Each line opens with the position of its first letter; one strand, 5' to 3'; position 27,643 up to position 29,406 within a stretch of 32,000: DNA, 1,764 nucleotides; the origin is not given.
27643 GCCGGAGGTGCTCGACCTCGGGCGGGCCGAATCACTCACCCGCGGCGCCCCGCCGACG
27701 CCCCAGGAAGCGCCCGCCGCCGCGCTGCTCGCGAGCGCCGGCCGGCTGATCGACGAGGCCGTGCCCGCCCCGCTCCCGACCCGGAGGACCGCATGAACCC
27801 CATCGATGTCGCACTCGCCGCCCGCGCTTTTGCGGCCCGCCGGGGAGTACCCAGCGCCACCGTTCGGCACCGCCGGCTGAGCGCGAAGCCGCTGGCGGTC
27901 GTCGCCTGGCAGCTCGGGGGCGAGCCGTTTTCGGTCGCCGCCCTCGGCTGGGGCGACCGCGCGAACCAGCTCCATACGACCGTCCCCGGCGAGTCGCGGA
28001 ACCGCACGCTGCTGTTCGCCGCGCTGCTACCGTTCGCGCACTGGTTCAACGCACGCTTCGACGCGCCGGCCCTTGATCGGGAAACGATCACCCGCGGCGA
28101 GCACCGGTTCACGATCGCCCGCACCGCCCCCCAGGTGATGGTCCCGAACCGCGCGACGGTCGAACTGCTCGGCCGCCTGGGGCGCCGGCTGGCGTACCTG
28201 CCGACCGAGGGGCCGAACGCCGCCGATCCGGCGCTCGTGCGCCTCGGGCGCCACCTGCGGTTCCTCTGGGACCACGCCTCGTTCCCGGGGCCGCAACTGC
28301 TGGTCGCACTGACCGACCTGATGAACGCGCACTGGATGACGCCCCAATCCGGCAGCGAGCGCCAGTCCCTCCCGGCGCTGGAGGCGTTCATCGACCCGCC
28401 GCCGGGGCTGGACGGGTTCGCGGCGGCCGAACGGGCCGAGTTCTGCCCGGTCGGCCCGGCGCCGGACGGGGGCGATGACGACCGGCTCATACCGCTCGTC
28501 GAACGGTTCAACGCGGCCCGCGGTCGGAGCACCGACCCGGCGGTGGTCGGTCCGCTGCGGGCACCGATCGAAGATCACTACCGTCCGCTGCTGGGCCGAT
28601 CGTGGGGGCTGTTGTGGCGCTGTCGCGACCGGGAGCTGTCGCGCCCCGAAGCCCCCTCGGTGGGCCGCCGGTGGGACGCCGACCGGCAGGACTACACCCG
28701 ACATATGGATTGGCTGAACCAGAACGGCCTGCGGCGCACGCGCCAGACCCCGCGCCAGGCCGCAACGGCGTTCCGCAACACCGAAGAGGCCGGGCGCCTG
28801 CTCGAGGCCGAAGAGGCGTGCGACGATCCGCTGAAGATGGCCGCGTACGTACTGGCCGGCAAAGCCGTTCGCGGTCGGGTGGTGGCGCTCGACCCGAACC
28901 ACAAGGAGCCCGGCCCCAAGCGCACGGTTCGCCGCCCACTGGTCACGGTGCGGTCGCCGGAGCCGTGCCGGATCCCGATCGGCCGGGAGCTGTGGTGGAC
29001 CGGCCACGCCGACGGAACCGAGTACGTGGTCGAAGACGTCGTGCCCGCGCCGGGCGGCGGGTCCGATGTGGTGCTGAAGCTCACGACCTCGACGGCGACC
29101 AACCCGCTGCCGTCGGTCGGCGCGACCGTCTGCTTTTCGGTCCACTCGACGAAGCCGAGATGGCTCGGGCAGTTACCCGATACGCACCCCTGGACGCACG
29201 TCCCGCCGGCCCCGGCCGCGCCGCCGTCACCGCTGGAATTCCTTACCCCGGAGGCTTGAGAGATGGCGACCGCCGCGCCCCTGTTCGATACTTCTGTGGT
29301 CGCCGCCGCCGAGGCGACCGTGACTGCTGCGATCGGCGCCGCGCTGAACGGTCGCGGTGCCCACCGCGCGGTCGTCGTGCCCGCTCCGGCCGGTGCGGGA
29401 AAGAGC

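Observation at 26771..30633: Unassigned three-gene operon: Cas4-like 4-Cys nuclease, 489-aa orphan, RecD/Dda-like SF1 helicase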

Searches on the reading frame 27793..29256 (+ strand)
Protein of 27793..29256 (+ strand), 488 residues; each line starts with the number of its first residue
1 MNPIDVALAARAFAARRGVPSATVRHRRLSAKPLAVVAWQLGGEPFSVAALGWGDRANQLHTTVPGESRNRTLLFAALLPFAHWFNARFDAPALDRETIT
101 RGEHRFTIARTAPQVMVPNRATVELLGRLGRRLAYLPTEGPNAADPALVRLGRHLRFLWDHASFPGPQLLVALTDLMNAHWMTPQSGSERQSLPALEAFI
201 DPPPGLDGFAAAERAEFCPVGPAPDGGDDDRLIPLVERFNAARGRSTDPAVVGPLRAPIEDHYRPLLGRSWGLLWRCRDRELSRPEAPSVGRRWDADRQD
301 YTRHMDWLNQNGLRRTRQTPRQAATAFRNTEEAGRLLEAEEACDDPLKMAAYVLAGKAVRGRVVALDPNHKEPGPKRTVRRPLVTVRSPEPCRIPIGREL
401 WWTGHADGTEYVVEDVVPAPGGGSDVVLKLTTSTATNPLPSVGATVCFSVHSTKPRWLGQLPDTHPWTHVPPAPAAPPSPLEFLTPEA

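Call 6: search_protein_families(library=pfam, proteins=[window:27793-29256:+], max_evalue=1)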
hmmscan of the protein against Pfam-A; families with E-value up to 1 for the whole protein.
window:27793-29256:+ (488 aa): 1 family
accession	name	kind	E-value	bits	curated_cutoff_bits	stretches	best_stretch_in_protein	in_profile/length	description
PF19979.4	DUF6415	-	0.088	14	27.5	1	109-161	42-94/95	Family of unknown function (DUF6415)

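Call 7: search_protein_families(library=padloc, proteins=[window:27793-29256:+], max_evalue=1)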
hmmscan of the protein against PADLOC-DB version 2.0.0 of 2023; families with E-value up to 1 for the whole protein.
window:27793-29256:+ (488 aa): 0 families

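Call 8: search_protein_families(library=ncbifam, proteins=[window:27793-29256:+], max_evalue=1)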
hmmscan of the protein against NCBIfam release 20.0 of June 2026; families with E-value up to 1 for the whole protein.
window:27793-29256:+ (488 aa): 0 families

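Call 18: find_homologous_proteins(query=window:27793-29256:+)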
Query window:27793-29256:+ (488 aa): 334 proteins with E <= 0.001 among 8000 candidates; the best 120 are listed.
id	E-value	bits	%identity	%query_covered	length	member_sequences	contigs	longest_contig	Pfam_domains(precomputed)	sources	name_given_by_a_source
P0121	0.0e+0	1072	96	100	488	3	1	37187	-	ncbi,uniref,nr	ncbi:hypothetical protein R5W23_004171 [Gemmata sp. JC673]|uniref:DUF2357 domain-containing protein 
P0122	9.8e-247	838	78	96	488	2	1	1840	-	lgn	-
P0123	4.8e-233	793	73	99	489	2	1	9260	-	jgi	jgi:hypothetical protein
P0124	4.9e-233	793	74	99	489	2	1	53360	-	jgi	jgi:hypothetical protein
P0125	2.5e-230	784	73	96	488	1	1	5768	-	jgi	jgi:hypothetical protein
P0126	3.1e-230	783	71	100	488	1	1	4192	-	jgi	jgi:hypothetical protein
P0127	6.8e-230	782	72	100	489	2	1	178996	-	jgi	jgi:hypothetical protein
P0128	1.5e-229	781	72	96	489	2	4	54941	-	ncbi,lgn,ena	-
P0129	1.7e-227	774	69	100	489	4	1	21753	-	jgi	jgi:hypothetical protein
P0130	1.1e-226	772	73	97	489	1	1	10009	-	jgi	jgi:hypothetical protein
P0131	1.5e-226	771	71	96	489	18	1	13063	-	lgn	-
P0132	2.9e-226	770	70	100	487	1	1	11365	-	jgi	jgi:hypothetical protein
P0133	9.4e-224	762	71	100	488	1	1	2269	-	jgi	jgi:hypothetical protein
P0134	3.5e-223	760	69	100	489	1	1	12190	-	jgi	jgi:hypothetical protein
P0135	1.3e-222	758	69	99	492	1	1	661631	-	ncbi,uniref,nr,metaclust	ncbi:hypothetical protein [Zavarzinella formosa]|uniref:hypothetical protein n=1 Tax=Zavarzinella fo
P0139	7.3e-214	729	65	100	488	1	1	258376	-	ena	-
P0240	2.1e-162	560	55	99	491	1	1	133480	-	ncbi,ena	-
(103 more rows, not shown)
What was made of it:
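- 27793..29259 (+): Gene 2 (g2), 488 aa. It is the signature protein of the cassette. It has a confident predicted structure with no detectable relative. The C-terminal part is a small beta-barrel (about residues 358-449) followed by a conserved PW-x-H tail. Homologues are 54-96% identical (call 18).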

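Call 26: search_protein_families(library=pfam, proteins=[P0135, P0240], max_evalue=0.1)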
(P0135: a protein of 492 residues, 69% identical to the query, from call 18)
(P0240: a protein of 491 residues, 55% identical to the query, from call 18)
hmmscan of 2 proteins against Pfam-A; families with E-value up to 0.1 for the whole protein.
P0135 (492 aa): 0 families

P0240 (491 aa): 0 families

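Call 28: find_related_loci(query=A3, collection=genome_contigs, flank=10000)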
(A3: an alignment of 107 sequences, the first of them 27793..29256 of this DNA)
Query A3 (488 aa) in genome_contigs; peptide patterns used: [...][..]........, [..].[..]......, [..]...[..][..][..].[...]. (x = any residue, [..] = any of these).
273 stretches matched a pattern; 43 encode a relative of the query (tblastn E <= 1e-3); 43 distinct loci.
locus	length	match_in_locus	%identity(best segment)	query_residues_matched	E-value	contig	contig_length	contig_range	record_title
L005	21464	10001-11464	96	1-488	0e+0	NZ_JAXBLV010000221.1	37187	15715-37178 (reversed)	Gemmata algarum strain JC673 JC673_contig_221, whole genome shotgun sequence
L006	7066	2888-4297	72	1-470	0e+0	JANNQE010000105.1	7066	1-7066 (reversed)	MAG: Planctomycetia bacterium isolate SOY_31_metabat_55 SOY_31_k141_2870751, whole genome shotgun sequence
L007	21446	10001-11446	69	1-482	0e+0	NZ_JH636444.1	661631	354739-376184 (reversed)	Zavarzinella formosa DSM 19928 Scaffold6, whole genome shotgun sequence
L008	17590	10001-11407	70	1-469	0e+0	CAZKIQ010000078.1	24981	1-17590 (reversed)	MAG TPA_asm: uncultured Alcaligenaceae bacterium isolate SRP287051_co1_48 genome assembly, contig: NODE_2977_length_2498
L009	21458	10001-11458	65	1-485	0e+0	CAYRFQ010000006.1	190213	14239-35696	MAG TPA_asm: uncultured Alcaligenaceae bacterium isolate SRP128890_co1_8 genome assembly, contig: NODE_63_length_190213_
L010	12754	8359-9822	66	1-488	0e+0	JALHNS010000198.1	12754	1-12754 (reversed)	MAG: Gemmata sp. isolate Bin_69_sub c_000000018501, whole genome shotgun sequence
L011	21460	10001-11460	70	1-487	0e+0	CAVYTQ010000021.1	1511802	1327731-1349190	MAG: uncultured Planctomycetota bacterium isolate MFD09671.bin.2.154 genome assembly, contig: contig_6142, whole genome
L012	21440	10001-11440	64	1-482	5e-176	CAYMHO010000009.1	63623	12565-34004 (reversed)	MAG TPA_asm: uncultured Fimbriiglobus sp. isolate SRP302895_co1_12 genome assembly, contig: NODE_817_length_63623_cov_15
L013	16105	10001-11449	54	1-482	8e-158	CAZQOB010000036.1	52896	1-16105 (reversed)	MAG TPA_asm: uncultured Acidobacteriaceae bacterium isolate binchicken_co185_58 genome assembly, contig: NODE_795_length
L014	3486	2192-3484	56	1-432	4e-157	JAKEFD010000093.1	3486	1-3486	MAG: Gemmataceae bacterium isolate PMV_2.37 PMV_2.37.k101_384976, whole genome shotgun sequence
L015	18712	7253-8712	67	1-487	0e+0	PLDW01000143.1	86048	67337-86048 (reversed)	MAG: Gemmataceae bacterium isolate palsa_1347 73.20111000_P1S.15_contig_256, whole genome shotgun sequence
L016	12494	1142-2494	48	1-469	1e-125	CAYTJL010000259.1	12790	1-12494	MAG TPA_asm: uncultured Polyangiaceae bacterium isolate SRP189682_co1_9 genome assembly, contig: NODE_10785_length_12790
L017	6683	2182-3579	47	1-467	7e-124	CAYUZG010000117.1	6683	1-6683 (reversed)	MAG TPA_asm: uncultured Verrucomicrobiota bacterium isolate binchicken_co34_440 genome assembly, contig: NODE_20615_leng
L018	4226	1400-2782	45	1-478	7e-118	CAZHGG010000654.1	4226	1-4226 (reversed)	MAG TPA_asm: uncultured Polyangiaceae bacterium isolate SRP189682_co1_306 genome assembly, contig: NODE_64561_length_422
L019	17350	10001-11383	45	1-478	4e-115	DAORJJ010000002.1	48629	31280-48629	MAG TPA_asm: Polyangiaceae bacterium isolate AMR_MDS_5554 NODE_104_length_48629_cov_6.562708, whole genome shotgun seque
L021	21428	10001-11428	46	8-483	2e-111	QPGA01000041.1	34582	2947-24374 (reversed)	MAG: Candidatus Accumulibacter meliphilus isolate UW-LDO-IC UW-LDO-IC-MS_40, whole genome shotgun sequence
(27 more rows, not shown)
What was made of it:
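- The distribution is patchy across phyla, at 40-96% identity (call 28).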

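Call 30: predict_structure(alignment_id=A3)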
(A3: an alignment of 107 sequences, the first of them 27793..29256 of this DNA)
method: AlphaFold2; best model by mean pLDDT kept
length: 488 residues; sequences in the alignment: 107
mean_pLDDT: 89.6   pTM: 0.86
mean pLDDT of the five models: 89.6, 89.5, 89.2, 88.2, 88.2
residues with pLDDT >= 90: 349; 70-90: 99; 50-70: 35; < 50: 5
segments of 3 or more residues with pLDDT < 50: 483-486
pLDDT, mean of each block of 10 residues (from residue 1): 87 96 94 95 84 97 93 95 98 93 87 96 95 92 93 96 90 95 91 95 95 91 86 94 93 94 95 96 94 93 92 68 83 92 94 93 94 85 94 94 89 94 94 78 95 76 60 63 48
secondary structure, 60 per line:
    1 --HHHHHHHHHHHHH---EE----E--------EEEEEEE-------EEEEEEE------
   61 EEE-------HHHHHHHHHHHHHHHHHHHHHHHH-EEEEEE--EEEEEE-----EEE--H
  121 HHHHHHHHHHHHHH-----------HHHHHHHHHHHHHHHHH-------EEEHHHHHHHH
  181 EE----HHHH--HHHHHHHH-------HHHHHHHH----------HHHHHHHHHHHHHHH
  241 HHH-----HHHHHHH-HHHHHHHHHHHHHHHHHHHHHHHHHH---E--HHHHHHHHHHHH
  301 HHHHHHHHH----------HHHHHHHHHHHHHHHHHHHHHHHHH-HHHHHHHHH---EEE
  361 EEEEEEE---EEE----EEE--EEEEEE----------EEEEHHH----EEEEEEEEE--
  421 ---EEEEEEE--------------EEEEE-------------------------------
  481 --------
elements in order: H3-15 E34-40 E48-54 E61-63 H71-94 E96-101 E104-109 E115-117 H120-134 H146-162 E170-172 H173-180 H187-190 H193-200 H208-215 H226-243 H249-255 H257-282 H289-309 H320-344 H346-354 E358-367 E371-373 E378-380 E383-388 E399-402 E410-418 E424-430 E445-449
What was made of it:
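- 27793..29259 (+): The model has pLDDT 89.6 and pTM 0.86 (call 30).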

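Call 34: fold_search(model_id=the predicted structure, library=pdb)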
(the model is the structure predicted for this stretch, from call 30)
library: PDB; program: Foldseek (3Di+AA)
matches with E <= 10: 501; with E <= 0.001: 0
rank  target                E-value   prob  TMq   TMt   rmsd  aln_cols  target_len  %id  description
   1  2ra1                  1.1e-02  0.23  0.10  0.12  29.2       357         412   13  Crystal structure of the N-terminal part of the bacterial S-layer protein SbsC (released 2008-08-19)
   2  9a7x_B                3.0e-02  0.20  0.13  0.08  23.8       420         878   10  Integrative model of ISPT-SYA by crosslinking MS and deep learning (released 2024-09-18)
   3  5xu0_A                5.4e-02  0.35  0.11  0.21  22.9       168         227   17  Structure of the membrane fusion protein Spr0693 from Streptococcus pneumoniae R6 (released 2018-01-24)
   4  4myu                  7.9e-02  0.06  0.10  0.08  21.5       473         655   10  Crystal structure of elongation factor G mutant(EFG) (released 2014-08-06)
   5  2xzo_A                9.8e-02  0.63  0.13  0.11   7.6       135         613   14  Upf1 helicase - RNA complex (released 2011-03-30)
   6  7xn7_m                1.4e-01  0.05  0.12  0.06  28.0       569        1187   12  RNA polymerase II elongation complex containing Spt4/5, Elf1, Spt6, Spn1 and Paf1C (released 2022-09-07)
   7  9mu3_C                1.8e-01  0.57  0.10  0.36   9.0        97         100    9  SaPI1 neck structure (released 2025-05-07)
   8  8hdr_A                2.0e-01  0.87  0.11  0.39   6.7       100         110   12  Cyanophage Pam3 neck (released 2023-02-01)
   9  8fth                  2.6e-01  0.08  0.13  0.06  23.9       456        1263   10  Chaetomium thermophilum SETX - NPPC internal deletion (released 2023-10-25)
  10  9m6x_S                3.8e-01  0.60  0.11  0.40   7.8        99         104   10  Cryo-EM structure of bacteriophage NF5 neck (released 2025-12-17)
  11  5c5b_D                3.8e-01  0.06  0.11  0.14  31.5       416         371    8  Crystal Structure of Human APPL BAR-PH Heterodimer (released 2016-06-22)
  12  3op1_B                5.6e-01  0.38  0.13  0.20  10.5       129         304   11  Crystal Structure of Macrolide-efflux Protein SP_1110 from Streptococcus pneumoniae (released 2010-09-29)
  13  8b4h_A                6.6e-01  0.08  0.11  0.14  18.0       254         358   10  IstA transposase cleaved donor complex (released 2023-05-03)
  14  2bm0                  6.6e-01  0.03  0.10  0.08  22.3       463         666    9  Ribosomal elongation factor G (EF-G) Fusidic acid resistant mutant T84A (released 2005-05-04)
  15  8sub_Q                6.9e-01  0.51  0.13  0.11   4.7       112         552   12  E. coli SIR2-HerA complex (dodecamer SIR2 pentamer HerA) (released 2023-12-27)
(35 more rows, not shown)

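Call 49: search_dna_similar(query=window:27793-29256:+, collection=plasmids, mode=protein, max_evalue=0.001)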
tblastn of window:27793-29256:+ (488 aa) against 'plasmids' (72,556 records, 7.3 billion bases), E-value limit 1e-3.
Records with a match: 4; places in all: 4; records where one place covers at least 80% of the query: 4.
Best place of each record, by identity: <60% 4.
By first word of the organism name: Streptomyces 3; Nonomuraea 1.
By predicted mobility (MOB-suite, as given by PLSDB): non-mobilizable 4.
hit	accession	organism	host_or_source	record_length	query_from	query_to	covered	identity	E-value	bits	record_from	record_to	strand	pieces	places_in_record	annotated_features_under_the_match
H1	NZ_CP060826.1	Streptomyces genisteinicus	whole organism,leaf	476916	24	469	91%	29.7%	2e-19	100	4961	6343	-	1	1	hypothetical protein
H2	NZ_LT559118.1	Nonomuraea gerenzanensis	-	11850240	20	469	92%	29.4%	5e-26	119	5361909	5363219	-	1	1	none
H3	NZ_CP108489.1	Streptomyces sp. NBC_01244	-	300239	19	469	92%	29.3%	3e-26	120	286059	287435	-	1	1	hypothetical protein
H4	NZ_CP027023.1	Streptomyces sp. WAC00288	Culture,soil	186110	19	469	92%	27.5%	7e-25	116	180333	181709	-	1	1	hypothetical protein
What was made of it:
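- Only 4 of 72,556 plasmid records carry it, and all are predicted non-mobilizable (call 49).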

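Call 50: search_dna_similar(query=window:27793-29256:+, collection=phages, mode=protein, max_evalue=0.001)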
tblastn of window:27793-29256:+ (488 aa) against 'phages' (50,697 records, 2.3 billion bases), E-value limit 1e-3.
No match.

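Call 51: get_annotated_region(hit=H3, flank=9000)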
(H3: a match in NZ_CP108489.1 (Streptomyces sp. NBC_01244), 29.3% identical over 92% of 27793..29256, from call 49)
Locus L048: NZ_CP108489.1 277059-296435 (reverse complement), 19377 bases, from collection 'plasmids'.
description: Streptomyces sp. NBC_01244 plasmid unnamed1, complete sequence
organism: Streptomyces sp. NBC_01244 (NCBI taxid 2903797)
taxonomy: Bacteria; Actinomycetota; Actinomycetes; Kitasatosporales; Streptomycetaceae; Streptomyces; Streptomyces sp. NBC 01244
host: -; source: -; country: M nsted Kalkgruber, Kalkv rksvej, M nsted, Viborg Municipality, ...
typing (MOB-suite, as given by PLSDB): non-mobilizable; replicon rep_cluster_1789
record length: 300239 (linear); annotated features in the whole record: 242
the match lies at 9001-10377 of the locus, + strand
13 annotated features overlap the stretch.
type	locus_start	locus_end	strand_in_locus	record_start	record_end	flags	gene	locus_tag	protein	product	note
CDS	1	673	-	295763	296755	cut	-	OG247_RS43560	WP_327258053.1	helix-turn-helix transcriptional regulator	-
CDS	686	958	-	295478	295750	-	-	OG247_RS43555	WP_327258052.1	hypothetical protein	-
CDS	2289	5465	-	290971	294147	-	-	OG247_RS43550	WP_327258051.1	SMC family ATPase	-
CDS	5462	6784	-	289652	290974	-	-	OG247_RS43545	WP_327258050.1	exonuclease SbcCD subunit D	-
CDS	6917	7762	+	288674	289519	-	-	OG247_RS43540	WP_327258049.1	hypothetical protein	-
CDS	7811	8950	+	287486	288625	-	-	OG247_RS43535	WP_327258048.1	hypothetical protein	-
CDS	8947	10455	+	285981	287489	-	-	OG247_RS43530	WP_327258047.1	hypothetical protein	-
CDS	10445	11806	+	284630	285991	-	-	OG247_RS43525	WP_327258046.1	AAA family ATPase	-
CDS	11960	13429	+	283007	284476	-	-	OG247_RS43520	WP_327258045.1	DUF3375 domain-containing protein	-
CDS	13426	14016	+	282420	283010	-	-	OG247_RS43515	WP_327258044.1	DUF4194 domain-containing protein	-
CDS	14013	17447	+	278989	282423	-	-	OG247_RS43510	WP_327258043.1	ATP-binding protein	-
CDS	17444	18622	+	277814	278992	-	-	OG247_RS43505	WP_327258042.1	Wadjet anti-phage system protein JetD domain-containing protein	-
CDS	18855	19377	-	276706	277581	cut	-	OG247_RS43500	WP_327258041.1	hypothetical protein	-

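Call 52: get_annotated_region(hit=H1, flank=9000)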
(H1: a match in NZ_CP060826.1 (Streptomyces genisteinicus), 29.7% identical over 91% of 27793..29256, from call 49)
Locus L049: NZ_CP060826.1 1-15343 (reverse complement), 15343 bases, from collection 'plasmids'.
description: Streptomyces genisteinicus strain CRPJ-33 plasmid unnamed2
organism: Streptomyces genisteinicus (NCBI taxid 2768068)
taxonomy: Bacteria; Actinomycetota; Actinomycetes; Kitasatosporales; Streptomycetaceae; Streptomyces; Streptomyces genisteinicus
host: -; source: whole organism,leaf; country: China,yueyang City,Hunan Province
typing (MOB-suite, as given by PLSDB): non-mobilizable; replicon rep_cluster_1982
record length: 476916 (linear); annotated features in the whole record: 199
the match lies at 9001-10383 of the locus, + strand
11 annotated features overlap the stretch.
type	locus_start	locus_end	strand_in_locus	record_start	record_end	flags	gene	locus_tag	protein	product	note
CDS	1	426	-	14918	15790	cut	-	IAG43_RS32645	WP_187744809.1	NlpC/P60 family protein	-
CDS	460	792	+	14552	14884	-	-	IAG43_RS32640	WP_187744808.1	DUF6233 domain-containing protein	-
CDS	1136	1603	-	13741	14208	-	-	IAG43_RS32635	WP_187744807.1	hypothetical protein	-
CDS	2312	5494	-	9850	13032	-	-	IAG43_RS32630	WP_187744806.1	SMC family ATPase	-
CDS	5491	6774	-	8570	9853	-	-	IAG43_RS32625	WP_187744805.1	exonuclease SbcCD subunit D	-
CDS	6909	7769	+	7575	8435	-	-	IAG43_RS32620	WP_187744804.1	hypothetical protein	-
CDS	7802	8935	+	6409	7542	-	-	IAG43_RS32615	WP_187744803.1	hypothetical protein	-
CDS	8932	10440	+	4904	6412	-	-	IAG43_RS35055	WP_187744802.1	hypothetical protein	-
CDS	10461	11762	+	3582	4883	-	-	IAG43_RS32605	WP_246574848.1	AAA domain-containing protein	-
CDS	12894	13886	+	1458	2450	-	-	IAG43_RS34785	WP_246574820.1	helicase-related protein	-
CDS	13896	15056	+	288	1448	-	-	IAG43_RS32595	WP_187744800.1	IS701 family transposase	-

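Call 53: search_protein_families(library=padloc, proteins=[L048:6917-7759:+, L048:7811-8947:+, L048:8947-10452:+, L048:10445-11803:+, L021:8058-8834:+, L021:8862-9983:+, L021:9989-11416:+, L021:11464-12822:+], max_evalue=0.1)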
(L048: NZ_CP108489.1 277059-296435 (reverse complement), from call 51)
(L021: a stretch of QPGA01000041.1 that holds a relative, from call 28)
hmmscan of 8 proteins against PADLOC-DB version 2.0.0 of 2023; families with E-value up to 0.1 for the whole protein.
L048:6917-7759:+ (281 aa): 0 families

L048:7811-8947:+ (379 aa): 0 families

L048:8947-10452:+ (502 aa): 0 families

L048:10445-11803:+ (453 aa): 10 families
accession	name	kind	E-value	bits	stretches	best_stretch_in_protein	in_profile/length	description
PDLC03920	MkoA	-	6.6e-08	29.3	2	39-88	634-685/1112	-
PDLC03924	MkoC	-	1.9e-07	27.6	2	333-419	867-951/1136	-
PDLC04140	mad8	-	0.00034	18.2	1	37-82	28-70/314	mads_8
PDLC03921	MkoA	-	0.0027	13.4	0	325-408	1481-1566/1607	-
PDLC02422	PprDinG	-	0.0071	12.5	1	45-87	202-244/930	-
PDLC01730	typeIV_DinG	-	0.02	11.2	1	22-85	127-189/802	Csf4_1_IVA1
PDLC04173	GajB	-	0.041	10.8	1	37-87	10-59/471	-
PDLC01734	typeIV_RecD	-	0.046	9.9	0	159-181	454-476/763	RecD_0_IVD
PDLC04476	PDC-M16A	-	0.06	9.7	0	22-73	11-62/691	-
PDLC00117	GajB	-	0.075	9.5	0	36-71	27-63/604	UrvD helicase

L021:8058-8834:+ (259 aa): 0 families

L021:8862-9983:+ (374 aa): 0 families

L021:9989-11416:+ (476 aa): 0 families

L021:11464-12822:+ (453 aa): 2 families
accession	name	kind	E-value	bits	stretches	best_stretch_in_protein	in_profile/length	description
PDLC03924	MkoC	-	2.8e-09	33.6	1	113-183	636-712/1136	-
PDLC02895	DpdJ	-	0.0011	13.9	1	328-406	370-451/2112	DpdJ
